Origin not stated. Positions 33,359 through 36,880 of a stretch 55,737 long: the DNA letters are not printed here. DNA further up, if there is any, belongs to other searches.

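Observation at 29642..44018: ECF-sigma-linked locus encoding a tandem array of giant modular exported paralogs: candidate undescribed envelope system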

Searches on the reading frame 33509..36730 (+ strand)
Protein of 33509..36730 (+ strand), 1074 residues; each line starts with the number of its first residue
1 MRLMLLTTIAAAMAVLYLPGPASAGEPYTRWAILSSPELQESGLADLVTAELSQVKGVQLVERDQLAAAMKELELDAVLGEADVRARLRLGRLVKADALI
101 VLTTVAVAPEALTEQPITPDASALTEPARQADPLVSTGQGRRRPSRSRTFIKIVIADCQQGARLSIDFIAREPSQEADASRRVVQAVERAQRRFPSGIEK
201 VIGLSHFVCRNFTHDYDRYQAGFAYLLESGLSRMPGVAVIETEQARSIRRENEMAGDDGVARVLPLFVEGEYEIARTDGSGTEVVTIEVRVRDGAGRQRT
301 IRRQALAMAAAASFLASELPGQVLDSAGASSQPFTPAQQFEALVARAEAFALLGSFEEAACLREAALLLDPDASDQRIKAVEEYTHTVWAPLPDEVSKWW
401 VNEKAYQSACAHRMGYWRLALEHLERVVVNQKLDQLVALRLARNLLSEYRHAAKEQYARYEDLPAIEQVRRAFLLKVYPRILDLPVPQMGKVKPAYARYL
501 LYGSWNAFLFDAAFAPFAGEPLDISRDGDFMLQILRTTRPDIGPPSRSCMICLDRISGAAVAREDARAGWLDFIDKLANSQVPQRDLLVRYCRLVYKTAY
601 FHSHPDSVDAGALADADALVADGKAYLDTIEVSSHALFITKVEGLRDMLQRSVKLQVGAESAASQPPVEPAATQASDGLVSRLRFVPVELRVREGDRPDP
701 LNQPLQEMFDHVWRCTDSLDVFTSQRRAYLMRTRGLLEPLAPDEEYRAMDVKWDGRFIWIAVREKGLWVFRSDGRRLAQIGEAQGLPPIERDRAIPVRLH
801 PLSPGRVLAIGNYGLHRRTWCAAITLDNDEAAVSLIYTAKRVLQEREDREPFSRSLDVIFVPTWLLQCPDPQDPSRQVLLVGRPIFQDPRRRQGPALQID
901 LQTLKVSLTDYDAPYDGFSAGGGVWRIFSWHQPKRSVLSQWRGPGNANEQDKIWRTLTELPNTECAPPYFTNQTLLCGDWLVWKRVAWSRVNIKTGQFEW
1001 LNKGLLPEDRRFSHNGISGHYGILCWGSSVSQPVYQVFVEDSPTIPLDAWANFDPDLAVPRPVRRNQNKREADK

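Call 7: search_protein_families(library=pfam, proteins=[window:33509-36730:+], max_evalue=0.1)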
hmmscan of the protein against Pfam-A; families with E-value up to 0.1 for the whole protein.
window:33509-36730:+ (1074 aa): 0 families

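Call 8: search_protein_families(library=ncbifam, proteins=[window:33509-36730:+], max_evalue=0.1)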
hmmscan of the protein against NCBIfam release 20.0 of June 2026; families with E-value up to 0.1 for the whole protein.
window:33509-36730:+ (1074 aa): 0 families

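Call 14: search_solved_structures(query=window:33509-36730:+, max_evalue=1)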
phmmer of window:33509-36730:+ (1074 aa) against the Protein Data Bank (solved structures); distinct sequences matched with E-value up to 1: 0.

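Call 16: find_homologous_proteins(query=window:33509-36730:+)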
Query window:33509-36730:+ (1074 aa): 9 proteins with E <= 0.001 among 8000 candidates.
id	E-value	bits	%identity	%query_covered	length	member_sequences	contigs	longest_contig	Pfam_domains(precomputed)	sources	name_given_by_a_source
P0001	0.0e+0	2445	100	100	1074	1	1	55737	-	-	-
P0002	2.9e-102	362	28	93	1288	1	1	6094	-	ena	-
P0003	1.4e-96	343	30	96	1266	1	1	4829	PF03783.21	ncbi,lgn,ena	-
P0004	1.7e-95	339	28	95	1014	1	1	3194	-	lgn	-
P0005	9.1e-92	327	29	96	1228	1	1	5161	-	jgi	jgi:hypothetical protein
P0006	3.1e-84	302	27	94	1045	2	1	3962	-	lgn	-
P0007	1.2e-78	283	30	82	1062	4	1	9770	-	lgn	-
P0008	7.0e-77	278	27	95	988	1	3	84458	-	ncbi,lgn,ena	-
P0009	2.5e-76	276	28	95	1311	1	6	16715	-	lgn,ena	-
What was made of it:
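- The window equals a whole 55,737-nt contig in the protein collection (call 16).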

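Call 17: find_encoding_contigs(protein=P0008, flank=10000, max_places=3)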
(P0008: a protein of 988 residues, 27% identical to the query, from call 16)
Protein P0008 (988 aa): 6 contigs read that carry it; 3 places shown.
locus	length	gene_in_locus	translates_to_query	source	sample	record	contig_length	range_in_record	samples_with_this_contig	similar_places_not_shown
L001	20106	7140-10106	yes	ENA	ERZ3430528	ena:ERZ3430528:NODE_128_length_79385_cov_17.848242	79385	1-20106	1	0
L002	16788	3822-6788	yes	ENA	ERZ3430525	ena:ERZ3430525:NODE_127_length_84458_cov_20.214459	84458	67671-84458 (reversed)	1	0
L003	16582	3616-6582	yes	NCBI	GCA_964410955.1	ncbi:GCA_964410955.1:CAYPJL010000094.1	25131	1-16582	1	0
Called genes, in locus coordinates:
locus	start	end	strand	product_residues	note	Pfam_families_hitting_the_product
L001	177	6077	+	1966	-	PF03130:HEAT_PBS (faint), PF13646:HEAT_2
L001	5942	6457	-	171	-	-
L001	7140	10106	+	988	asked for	-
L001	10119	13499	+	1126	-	PF03783:CsgG (faint)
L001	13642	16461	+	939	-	-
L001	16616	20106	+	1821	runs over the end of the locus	PF13620:CarboxypepD_reg (weak), PF13715:CarbopepD_reg_2 (faint), PF13620:CarboxypepD_reg (weak)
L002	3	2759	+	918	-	?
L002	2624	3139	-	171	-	-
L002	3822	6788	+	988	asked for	-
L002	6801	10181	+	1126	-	PF03783:CsgG (faint)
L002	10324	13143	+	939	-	-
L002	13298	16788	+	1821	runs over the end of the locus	PF13620:CarboxypepD_reg (weak), PF13715:CarbopepD_reg_2 (faint), PF13620:CarboxypepD_reg (weak)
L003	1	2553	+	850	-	?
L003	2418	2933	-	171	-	-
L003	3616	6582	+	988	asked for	-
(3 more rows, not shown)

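Call 18: find_encoding_contigs(protein=P0009, flank=10000, max_places=3)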
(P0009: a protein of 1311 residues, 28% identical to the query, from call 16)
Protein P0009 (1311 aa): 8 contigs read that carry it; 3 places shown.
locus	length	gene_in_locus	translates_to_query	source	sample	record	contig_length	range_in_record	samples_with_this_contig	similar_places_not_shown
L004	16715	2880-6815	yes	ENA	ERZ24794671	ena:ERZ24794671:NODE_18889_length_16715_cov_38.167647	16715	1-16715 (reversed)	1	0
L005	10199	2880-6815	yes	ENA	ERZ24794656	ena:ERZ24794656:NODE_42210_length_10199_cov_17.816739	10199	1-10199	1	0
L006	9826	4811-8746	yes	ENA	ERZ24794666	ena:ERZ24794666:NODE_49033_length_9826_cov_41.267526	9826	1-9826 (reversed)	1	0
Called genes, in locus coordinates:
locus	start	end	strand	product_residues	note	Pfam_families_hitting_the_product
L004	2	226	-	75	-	?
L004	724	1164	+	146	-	PF01880:Desulfoferrodox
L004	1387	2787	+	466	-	-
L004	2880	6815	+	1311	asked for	-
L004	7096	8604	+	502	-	-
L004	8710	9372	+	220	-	PF00005:ABC_tran, PF13304:AAA_21 (weak)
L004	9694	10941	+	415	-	PF00069:Pkinase, PF07714:PK_Tyr_Ser-Thr, PF03109:ABC1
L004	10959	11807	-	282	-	PF00142:Fer4_NifH (weak), PF01656:CbiA, PF02374:ArsA_ATPase (weak), PF06564:CBP_BcsQ, PF09140:MipZ, PF10609:ParA, PF13614:AAA_31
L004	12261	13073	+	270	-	PF01182:Glucosamine_iso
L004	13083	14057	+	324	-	PF12122:Rhomboid_N, PF01694:Rhomboid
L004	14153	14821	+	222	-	PF00702:Hydrolase, PF12710:HAD (weak), PF13419:HAD_2, PF13242:Hydrolase_like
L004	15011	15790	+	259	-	PF03741:TerC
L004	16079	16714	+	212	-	?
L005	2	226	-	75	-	?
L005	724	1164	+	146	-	PF01880:Desulfoferrodox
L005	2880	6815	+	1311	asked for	-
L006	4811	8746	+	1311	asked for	-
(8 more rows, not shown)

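Call 21: find_homologous_proteins(query=A1, max_evalue=0.001)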
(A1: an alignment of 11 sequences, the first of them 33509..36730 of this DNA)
Query A1 (11 sequences) (1074 aa, profile of the alignment): 9 proteins with E <= 0.001 among 8000 candidates.
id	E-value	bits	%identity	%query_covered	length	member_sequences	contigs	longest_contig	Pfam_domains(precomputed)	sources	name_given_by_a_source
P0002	0.0e+0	1359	28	93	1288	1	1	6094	-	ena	-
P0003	0.0e+0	1350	30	96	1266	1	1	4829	PF03783.21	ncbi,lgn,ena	-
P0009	0.0e+0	1247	28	95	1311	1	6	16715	-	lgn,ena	-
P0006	0.0e+0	1199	27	94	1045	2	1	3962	-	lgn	-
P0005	0.0e+0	1191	29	96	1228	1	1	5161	-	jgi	jgi:hypothetical protein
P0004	0.0e+0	1177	28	95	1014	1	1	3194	-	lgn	-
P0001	0.0e+0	1176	100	100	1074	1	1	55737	-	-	-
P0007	0.0e+0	1151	30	82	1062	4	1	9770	-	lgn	-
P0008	0.0e+0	1065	27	95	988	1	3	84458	-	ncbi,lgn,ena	-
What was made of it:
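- Tried and rejected: Word-indexed homology search with A, and then with an 11-sequence profile, returned the same nine proteins (calls 16, 21).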

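Call 24: find_related_loci(query=A2, collection=genome_contigs, flank=10000)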
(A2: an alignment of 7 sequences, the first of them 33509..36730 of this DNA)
Query A2 (1074 aa) in genome_contigs; peptide patterns used: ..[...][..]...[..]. (x = any residue, [..] = any of these).
37 stretches matched a pattern; 3 encode a relative of the query (tblastn E <= 1e-3); 3 distinct loci.
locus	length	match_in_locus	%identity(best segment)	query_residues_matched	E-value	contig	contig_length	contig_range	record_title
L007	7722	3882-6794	30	23-1069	3e-93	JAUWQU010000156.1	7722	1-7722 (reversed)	MAG: Phycisphaerae bacterium isolate CSMAG_2510 CSMAG_2510_k141_570227_length_7722_cov_7.0000, whole genome shotgun sequ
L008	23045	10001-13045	34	22-1027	2e-55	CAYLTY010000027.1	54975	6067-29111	MAG TPA_asm: uncultured Planctomycetaceae bacterium isolate SRP302895_co1_474 genome assembly, contig: NODE_1030_length_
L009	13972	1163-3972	31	2-919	2e-47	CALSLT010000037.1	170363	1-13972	MAG: uncultured Planctomycetaceae bacterium isolate A_MB81_1 genome assembly, contig: contig_16506_A_MB81, whole genome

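Call 32: search_protein_families(library=pfam, proteins=[L008:6210-6851:+, L008:6864-7640:+, L008:7637-8716:+, L008:8828-9850:+, L008:4451-6046:+, L008:17605-20442:-, L007:754-3561:+, L007:6799-7374:+, L007:80-856:+, L008:2462-3559:+], max_evalue=0.01)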
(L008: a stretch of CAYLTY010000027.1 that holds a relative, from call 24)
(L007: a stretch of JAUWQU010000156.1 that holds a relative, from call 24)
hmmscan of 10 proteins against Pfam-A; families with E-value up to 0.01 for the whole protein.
L008:6210-6851:+ (213 aa): 4 families
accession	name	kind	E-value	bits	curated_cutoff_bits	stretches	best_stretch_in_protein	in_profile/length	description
PF04542.20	Sigma70_r2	-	2.1e-16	59.9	24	1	54-117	1-66/71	Sigma-70 region 2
PF08281.18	Sigma70_r4_2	-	2.5e-09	37.1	25.7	1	150-202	2-54/54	Sigma-70, region 4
PF07638.17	Sigma70_ECF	-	0.0035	17.7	21.1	1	125-206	107-183/185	ECF sigma factor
PF22233.2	PhyR_sigma-like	-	0.0062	16.7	27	0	156-202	1-47/50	Response regulator PhyR, sigma-like domain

L008:6864-7640:+ (258 aa): 0 families

L008:7637-8716:+ (359 aa): 0 families

L008:8828-9850:+ (340 aa): 1 family
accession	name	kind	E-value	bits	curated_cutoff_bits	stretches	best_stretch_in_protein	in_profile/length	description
PF03783.19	CsgG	-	4.2e-15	56.1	20.8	1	58-131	33-105/210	Curli production assembly/transport component CsgG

L008:4451-6046:+ (531 aa): 1 family
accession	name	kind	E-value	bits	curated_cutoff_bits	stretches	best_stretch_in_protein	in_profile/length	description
PF01650.23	Peptidase_C13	-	0.0045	17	22.8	1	151-220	108-172/258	Peptidase C13 family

L008:17605-20442:- (945 aa): 19 families
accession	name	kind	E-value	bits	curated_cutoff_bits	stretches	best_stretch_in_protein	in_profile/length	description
PF13517.12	FG-GAP_3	-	1.6e-33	115.5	26.9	4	511-571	1-60/61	FG-GAP-like repeat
PF07593.17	UnbV_ASPIC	-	1.3e-18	67.1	23.4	1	866-931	1-66/68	ASPIC and UnbV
PF14559.12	TPR_19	-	3.7e-17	62.8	25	3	42-100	2-60/68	Tetratricopeptide repeat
PF07719.23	TPR_2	-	7.4e-16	57.3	27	1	230-263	1-34/34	Tetratricopeptide repeat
PF13432.12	TPR_16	-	2.3e-15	57.1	32.7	3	38-98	4-64/65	Tetratricopeptide repeat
PF13428.12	TPR_14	-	1e-12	47.8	23.5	1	74-108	10-44/44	Tetratricopeptide repeat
PF13181.12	TPR_8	-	4.4e-11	42.5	25.7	0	74-98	10-34/34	Tetratricopeptide repeat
PF13431.12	TPR_17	-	4.1e-10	39.6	24.4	0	252-284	1-33/34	Tetratricopeptide repeat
PF01839.29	FG-GAP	-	1e-09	38.5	22.1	1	507-537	5-32/37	FG-GAP repeat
PF13414.12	TPR_11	-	2.3e-08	34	26.8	0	248-276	12-40/42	TPR repeat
PF00515.34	TPR_1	-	4.2e-08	33.1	27.8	0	76-98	12-34/34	Tetratricopeptide repeat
PF24575.1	TPR_Slam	-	4.5e-08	33.9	35.2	1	232-284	49-101/104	Surface lipoprotein assembly modifier, N-terminal TPR repeats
PF13174.12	TPR_6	-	4.8e-08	33.6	26.3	0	43-64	12-33/33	Tetratricopeptide repeat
PF13424.12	TPR_12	-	4.9e-07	30.3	30.1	0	43-96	22-76/77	Tetratricopeptide repeat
PF23914.1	TPR_CcmH_CycH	-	1.1e-06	29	42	0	58-114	43-99/158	Cytochrome c-type biogenesis protein H TPR domain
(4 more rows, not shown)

L007:754-3561:+ (935 aa): 1 family
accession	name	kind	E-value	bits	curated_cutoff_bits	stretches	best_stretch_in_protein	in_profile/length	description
PF12849.12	PBP_like_2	-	0.00023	21.4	27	1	119-307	53-261/267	PBP superfamily domain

L007:6799-7374:+ (191 aa): 5 families
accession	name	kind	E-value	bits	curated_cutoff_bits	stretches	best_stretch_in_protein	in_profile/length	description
PF04542.20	Sigma70_r2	-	1.8e-17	63.3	24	1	27-92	3-70/71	Sigma-70 region 2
PF08281.18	Sigma70_r4_2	-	4.3e-13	49.1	25.7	1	127-174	5-52/54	Sigma-70, region 4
PF04545.22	Sigma70_r4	-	0.0012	18.7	24.1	1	129-172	1-44/50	Sigma-70, region 4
PF22233.2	PhyR_sigma-like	-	0.0032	17.7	27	0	130-166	1-37/50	Response regulator PhyR, sigma-like domain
PF22029.2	PhyR_sigma2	-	0.0098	16.4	27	0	26-78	1-53/55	Sigma2 domain of PhyR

L007:80-856:+ (258 aa): 0 families

L008:2462-3559:+ (365 aa): 3 families
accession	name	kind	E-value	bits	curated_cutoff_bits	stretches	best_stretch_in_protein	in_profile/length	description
PF15902.12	Sortilin-Vps10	-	5.7e-09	35.7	33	1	74-187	3-110/446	Sortilin, neurotensin receptor 3,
PF02012.26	BNR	-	3.1e-07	29.8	27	0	120-129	1-10/12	BNR/Asp-box repeat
PF13088.12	BNR_2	-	0.003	17.4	31.4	0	168-190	76-98/277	BNR repeat-like domain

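Call 35: search_protein_representatives(alignment_id=A1)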
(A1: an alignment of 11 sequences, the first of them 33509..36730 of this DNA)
Query: 11 sequences, 1028 profile positions. Proteins with E-value up to 0.001 (for the whole library): 3093; up to 1e-10: 1742; up to 1e-30: 946. The best 150 are listed.
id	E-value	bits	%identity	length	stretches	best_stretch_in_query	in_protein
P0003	0.0e+00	1350.3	-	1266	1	2-1026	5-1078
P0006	0.0e+00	1198.8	-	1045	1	1-1017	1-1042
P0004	0.0e+00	1176.8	-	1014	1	14-1025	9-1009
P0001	0.0e+00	1175.7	-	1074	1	5-1018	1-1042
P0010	3.7e-296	1002.0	-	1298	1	18-1019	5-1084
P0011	1.1e-283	960.6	-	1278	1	16-1023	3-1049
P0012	3.0e-280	949.3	-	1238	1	12-1022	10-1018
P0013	1.9e-275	933.4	-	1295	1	11-1019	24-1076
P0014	7.9e-274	928.1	-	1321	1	9-1021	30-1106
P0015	2.0e-273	926.7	-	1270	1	4-1020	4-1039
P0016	1.1e-272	924.3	-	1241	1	8-1021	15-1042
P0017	2.1e-267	906.8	-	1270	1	8-1018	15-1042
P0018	2.4e-267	906.6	-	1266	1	15-1019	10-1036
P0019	9.3e-264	894.7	-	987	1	25-1021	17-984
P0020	5.5e-260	882.2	-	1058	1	30-1019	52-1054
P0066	1.6e-199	682.1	-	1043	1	16-1022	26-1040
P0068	1.4e-197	675.6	-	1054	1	11-1019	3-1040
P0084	1.8e-189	648.8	-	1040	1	46-1022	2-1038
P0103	3.1e-180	618.2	-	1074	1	28-1000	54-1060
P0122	1.1e-170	586.5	-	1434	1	11-1012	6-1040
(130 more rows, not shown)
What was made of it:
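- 3093 representatives at E<=1e-3 and 946 at E<=1e-30 (call 35).
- Tried and rejected: The exhaustive representative search was what showed the family size (call 35).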

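Call 49: find_related_loci(query=A2, collection=metagenome_contigs, flank=10000)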
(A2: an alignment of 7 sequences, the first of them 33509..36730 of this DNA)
Query A2 (1074 aa) in metagenome_contigs; peptide patterns used: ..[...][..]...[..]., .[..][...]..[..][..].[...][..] (x = any residue, [..] = any of these).
283 stretches matched a pattern; 22 encode a relative of the query (tblastn E <= 1e-3); 22 distinct loci.
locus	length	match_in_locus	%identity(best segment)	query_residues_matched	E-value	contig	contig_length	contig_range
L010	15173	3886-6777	30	31-1052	2e-121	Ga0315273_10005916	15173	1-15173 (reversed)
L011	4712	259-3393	30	16-1041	3e-109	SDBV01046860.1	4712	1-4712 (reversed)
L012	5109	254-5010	30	19-1026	1e-102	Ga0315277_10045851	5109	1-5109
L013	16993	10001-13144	30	30-1026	9e-100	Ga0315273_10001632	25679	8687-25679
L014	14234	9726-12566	28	19-1041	1e-97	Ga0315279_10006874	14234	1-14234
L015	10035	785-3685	29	29-1041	1e-95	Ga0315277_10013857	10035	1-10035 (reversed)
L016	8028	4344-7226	27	31-1067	2e-90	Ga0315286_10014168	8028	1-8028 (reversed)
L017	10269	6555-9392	27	23-1044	3e-81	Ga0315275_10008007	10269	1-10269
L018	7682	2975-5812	27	23-1044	2e-81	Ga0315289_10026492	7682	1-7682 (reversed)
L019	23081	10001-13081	25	3-1027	8e-64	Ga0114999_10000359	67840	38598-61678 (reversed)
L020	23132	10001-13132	26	30-1028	4e-60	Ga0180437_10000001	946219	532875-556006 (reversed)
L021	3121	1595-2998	35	28-484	2e-58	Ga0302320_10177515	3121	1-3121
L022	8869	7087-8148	36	18-384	1e-53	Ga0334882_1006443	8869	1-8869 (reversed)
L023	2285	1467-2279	37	28-340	1e-47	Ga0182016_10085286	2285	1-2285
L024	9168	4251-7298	32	22-1044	3e-46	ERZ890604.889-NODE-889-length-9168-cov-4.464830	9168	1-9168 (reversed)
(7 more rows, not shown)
